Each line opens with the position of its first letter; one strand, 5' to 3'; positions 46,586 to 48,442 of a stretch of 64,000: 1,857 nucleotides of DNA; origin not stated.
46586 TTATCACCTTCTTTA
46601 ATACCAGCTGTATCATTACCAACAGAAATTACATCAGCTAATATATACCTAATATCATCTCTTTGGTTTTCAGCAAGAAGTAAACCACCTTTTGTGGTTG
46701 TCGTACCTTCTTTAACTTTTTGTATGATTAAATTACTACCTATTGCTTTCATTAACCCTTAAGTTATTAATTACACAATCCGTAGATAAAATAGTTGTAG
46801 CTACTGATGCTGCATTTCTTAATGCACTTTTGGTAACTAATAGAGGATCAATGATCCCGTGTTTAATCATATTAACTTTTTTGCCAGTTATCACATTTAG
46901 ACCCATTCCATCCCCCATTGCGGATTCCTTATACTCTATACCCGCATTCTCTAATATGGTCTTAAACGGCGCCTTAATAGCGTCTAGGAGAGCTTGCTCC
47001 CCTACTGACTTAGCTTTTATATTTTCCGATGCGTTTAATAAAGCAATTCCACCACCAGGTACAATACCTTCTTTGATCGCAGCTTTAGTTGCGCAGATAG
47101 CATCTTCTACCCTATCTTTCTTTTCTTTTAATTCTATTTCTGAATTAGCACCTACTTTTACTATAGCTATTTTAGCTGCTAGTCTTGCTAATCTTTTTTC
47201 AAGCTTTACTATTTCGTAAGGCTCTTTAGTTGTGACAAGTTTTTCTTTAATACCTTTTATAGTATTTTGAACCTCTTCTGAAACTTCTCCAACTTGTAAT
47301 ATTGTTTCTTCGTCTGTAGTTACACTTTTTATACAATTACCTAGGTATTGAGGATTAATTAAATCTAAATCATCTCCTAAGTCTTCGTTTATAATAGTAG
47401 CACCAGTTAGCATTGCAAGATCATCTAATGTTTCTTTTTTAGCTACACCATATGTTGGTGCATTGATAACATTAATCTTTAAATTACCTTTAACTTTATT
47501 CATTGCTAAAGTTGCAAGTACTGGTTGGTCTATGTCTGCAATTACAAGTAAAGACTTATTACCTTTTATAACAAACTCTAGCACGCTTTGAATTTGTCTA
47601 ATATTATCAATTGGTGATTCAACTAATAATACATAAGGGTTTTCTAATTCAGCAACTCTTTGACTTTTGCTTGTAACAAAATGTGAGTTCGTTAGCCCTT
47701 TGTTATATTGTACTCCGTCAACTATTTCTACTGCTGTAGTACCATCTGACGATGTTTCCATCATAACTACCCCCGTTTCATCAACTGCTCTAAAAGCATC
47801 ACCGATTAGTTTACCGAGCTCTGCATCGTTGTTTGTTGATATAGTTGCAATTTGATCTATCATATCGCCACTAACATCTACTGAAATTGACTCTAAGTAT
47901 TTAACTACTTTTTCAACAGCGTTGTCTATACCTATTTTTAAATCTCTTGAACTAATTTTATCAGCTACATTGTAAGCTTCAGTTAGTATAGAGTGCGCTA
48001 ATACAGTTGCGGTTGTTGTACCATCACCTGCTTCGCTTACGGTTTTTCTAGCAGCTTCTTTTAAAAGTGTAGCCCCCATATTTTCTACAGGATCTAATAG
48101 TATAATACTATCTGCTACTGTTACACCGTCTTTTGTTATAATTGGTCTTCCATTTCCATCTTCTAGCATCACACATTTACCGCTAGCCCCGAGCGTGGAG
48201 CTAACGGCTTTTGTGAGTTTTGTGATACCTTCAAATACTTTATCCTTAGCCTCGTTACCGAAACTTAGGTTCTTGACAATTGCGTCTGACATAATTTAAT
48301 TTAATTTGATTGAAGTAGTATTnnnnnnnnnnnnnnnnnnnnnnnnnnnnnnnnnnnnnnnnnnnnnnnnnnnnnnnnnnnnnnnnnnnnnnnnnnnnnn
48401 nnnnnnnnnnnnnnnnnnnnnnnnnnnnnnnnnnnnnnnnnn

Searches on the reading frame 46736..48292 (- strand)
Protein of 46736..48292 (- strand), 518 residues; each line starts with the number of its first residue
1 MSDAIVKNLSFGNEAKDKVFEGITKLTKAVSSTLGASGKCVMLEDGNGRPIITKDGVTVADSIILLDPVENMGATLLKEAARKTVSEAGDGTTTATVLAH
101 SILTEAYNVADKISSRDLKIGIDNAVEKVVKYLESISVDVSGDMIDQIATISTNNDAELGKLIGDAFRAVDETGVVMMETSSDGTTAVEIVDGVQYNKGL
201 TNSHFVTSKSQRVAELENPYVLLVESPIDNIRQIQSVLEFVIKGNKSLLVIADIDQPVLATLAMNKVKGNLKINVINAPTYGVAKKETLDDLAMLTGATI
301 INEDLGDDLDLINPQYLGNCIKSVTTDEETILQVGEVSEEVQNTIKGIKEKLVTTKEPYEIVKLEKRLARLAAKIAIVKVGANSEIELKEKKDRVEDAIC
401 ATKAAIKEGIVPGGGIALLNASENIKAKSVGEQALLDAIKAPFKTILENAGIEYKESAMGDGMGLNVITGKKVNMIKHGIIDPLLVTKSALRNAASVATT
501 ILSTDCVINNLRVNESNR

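Call 13: search_protein_families(library=phrogs, proteins=[window:46736-48292:-])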
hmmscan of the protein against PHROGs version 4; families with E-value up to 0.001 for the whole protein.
window:46736-48292:- (518 aa): 1 family
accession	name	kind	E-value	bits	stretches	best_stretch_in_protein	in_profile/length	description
phrog_5725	-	other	3e-133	446.3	1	6-511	4-534/540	chaperonin groEL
